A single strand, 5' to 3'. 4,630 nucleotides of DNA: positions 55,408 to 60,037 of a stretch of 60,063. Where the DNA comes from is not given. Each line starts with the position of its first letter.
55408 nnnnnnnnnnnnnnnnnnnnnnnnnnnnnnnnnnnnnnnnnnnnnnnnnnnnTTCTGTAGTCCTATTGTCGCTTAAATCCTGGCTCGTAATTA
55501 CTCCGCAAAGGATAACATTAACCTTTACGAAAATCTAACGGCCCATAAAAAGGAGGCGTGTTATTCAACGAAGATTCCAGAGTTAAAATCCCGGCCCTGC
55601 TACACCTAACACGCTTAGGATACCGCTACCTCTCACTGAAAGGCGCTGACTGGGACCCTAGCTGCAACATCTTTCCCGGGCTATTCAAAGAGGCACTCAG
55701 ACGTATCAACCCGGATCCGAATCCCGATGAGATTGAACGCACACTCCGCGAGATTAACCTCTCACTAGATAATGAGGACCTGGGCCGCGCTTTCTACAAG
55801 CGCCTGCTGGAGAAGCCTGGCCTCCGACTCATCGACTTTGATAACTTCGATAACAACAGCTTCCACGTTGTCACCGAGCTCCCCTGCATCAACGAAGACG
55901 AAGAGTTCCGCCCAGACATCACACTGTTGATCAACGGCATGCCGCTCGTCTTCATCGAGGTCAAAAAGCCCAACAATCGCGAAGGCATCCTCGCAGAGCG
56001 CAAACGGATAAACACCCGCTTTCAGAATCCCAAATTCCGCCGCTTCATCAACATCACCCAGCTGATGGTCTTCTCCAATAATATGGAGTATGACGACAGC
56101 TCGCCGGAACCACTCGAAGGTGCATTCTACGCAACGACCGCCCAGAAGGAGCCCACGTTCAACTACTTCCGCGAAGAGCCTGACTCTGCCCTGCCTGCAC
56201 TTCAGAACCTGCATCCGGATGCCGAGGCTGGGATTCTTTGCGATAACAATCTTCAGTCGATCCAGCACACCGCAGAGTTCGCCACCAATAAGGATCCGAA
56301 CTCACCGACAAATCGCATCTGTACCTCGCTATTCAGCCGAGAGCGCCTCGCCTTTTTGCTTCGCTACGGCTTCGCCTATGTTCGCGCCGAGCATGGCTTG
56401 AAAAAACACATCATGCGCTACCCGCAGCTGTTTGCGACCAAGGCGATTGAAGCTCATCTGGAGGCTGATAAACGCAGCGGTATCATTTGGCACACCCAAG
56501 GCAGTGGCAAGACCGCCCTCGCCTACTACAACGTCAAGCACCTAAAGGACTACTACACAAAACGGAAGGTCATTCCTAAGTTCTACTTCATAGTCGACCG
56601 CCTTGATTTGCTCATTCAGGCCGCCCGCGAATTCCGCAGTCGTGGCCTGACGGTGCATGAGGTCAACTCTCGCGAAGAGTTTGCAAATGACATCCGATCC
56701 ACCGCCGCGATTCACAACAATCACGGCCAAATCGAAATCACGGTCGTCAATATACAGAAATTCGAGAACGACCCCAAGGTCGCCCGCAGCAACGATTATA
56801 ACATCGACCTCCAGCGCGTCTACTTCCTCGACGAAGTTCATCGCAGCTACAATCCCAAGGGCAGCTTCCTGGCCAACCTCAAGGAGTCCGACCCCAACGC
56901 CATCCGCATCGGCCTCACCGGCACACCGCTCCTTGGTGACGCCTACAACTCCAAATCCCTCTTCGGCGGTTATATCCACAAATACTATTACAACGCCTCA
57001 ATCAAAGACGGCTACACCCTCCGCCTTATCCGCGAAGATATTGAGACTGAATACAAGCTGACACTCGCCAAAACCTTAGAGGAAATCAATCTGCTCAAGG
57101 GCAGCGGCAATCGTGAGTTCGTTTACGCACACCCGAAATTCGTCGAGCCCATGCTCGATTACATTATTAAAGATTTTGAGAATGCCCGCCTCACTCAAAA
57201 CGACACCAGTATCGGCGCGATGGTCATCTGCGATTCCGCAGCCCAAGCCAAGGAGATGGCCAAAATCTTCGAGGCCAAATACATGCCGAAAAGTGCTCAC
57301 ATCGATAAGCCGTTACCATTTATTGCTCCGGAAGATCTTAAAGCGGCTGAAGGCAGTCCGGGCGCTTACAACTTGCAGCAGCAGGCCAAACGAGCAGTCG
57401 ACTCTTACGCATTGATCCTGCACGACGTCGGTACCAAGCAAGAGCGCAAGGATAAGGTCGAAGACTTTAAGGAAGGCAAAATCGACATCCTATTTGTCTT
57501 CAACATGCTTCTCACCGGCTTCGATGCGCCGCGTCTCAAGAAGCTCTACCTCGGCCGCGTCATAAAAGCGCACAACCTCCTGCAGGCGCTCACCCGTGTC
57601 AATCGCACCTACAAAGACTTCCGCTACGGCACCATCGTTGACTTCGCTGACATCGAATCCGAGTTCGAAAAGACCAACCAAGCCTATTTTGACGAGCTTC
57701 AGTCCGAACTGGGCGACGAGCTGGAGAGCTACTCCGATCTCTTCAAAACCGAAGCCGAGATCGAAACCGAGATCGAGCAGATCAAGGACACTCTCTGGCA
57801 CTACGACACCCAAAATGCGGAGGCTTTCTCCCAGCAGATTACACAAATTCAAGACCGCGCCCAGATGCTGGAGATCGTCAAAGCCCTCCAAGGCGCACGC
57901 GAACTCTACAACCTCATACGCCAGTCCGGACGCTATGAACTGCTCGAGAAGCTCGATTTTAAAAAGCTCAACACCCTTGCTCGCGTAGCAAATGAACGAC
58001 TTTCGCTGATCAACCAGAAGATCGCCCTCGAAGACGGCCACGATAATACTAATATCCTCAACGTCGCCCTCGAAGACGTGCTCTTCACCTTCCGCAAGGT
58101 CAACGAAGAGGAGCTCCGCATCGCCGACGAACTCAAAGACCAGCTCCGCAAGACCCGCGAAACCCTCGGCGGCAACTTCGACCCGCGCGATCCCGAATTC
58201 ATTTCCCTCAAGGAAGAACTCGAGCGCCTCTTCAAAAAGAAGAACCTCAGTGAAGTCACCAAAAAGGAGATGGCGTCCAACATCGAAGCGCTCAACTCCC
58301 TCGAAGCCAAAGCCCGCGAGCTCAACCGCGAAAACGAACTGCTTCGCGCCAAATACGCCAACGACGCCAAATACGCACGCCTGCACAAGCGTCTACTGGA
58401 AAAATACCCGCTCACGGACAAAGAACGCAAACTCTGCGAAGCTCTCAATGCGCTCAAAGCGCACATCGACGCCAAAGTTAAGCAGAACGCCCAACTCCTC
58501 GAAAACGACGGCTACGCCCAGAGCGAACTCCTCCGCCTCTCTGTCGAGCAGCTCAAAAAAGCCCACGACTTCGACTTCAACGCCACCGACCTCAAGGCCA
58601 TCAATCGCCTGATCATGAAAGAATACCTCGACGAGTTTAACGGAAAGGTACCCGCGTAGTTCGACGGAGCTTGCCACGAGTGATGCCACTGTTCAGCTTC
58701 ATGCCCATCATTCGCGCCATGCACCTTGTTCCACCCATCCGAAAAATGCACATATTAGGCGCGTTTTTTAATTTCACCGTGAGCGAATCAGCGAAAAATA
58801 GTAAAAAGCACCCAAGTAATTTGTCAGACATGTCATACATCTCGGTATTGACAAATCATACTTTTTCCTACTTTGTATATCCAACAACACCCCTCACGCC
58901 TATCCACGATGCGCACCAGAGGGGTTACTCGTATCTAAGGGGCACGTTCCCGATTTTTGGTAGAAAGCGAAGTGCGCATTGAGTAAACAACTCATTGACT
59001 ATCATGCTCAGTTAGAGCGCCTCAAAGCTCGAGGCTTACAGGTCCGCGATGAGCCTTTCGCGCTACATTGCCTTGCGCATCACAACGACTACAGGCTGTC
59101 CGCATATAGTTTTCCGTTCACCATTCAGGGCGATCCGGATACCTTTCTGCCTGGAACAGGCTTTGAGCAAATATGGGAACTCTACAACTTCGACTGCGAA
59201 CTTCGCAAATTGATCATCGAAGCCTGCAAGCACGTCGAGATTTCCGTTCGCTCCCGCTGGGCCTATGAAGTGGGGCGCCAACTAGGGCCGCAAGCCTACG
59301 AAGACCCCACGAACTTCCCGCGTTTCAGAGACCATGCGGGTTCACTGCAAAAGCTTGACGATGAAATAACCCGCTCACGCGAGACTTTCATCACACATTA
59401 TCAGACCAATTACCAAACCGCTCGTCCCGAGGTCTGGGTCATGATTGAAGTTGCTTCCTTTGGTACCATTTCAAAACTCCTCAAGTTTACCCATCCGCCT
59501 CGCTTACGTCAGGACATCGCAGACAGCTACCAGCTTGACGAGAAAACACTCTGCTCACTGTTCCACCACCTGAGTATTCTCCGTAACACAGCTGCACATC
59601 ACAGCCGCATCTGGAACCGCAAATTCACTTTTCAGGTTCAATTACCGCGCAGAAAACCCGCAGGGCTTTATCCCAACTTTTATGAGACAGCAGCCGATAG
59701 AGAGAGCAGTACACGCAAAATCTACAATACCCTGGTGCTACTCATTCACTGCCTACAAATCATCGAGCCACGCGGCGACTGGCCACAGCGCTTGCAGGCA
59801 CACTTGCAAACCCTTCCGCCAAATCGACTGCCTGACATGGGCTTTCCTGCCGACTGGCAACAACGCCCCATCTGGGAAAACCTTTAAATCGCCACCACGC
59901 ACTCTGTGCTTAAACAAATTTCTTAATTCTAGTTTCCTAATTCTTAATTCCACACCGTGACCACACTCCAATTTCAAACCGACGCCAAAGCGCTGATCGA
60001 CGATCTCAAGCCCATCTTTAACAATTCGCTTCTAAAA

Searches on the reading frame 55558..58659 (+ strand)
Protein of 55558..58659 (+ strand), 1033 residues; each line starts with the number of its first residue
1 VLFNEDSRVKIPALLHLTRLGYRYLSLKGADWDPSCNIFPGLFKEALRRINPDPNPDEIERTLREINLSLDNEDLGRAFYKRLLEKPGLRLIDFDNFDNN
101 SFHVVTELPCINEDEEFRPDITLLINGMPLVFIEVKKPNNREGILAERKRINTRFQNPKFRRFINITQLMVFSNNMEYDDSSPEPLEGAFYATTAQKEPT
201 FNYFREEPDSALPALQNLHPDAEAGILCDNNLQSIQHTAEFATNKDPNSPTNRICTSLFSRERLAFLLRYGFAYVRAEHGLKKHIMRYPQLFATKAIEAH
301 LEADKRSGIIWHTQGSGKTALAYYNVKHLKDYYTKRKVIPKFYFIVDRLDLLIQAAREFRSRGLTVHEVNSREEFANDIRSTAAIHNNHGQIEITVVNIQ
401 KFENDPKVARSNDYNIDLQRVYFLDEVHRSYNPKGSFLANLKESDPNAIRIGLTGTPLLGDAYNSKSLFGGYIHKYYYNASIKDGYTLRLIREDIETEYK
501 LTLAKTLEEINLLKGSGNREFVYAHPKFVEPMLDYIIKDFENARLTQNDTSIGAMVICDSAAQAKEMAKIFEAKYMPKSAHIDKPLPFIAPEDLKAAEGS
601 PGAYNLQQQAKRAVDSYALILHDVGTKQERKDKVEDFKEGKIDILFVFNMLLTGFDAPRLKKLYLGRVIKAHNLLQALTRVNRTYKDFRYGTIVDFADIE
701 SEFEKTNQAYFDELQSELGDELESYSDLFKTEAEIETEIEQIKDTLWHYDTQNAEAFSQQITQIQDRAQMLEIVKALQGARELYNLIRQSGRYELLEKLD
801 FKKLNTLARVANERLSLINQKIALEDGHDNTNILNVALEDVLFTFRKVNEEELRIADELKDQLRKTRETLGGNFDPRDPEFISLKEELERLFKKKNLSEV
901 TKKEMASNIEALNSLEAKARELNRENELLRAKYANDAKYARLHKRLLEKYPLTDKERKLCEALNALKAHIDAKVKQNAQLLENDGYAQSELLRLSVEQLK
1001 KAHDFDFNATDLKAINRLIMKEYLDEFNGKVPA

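Call 72: search_protein_families(library=pfam, proteins=[window:55558-58659:+], max_evalue=0.00001)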
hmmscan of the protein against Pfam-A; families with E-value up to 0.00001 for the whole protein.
window:55558-58659:+ (1033 aa): 4 families
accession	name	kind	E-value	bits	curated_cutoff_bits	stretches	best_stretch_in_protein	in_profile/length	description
PF18766.7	SWI2_SNF2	-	8.4e-39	133.9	26.7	1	290-505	2-203/221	SWI2/SNF2 ATPase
PF04313.20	HSDR_N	-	4.8e-25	89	25.1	1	3-178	2-187/198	Type I restriction enzyme R protein N terminus (HSDR_N)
PF04851.21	ResIII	-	1.4e-24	87.3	22.5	1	285-457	3-162/164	Type III restriction enzyme, res subunit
PF22679.2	T1R_D3-like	-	3.6e-19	70.2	27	1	602-697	67-157/158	Type I restriction enzyme subunit R domain 3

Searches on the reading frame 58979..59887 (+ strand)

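Call 87: search_protein_families(library=pfam, proteins=[window:58979-59887:+], max_evalue=0.00001)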
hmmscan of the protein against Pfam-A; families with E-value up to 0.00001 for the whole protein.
window:58979-59887:+ (302 aa): 1 family
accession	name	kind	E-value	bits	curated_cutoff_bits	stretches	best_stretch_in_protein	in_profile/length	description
PF07751.16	Abi_2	-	1.3e-47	163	25.6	1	31-213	2-184/184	Abi-like protein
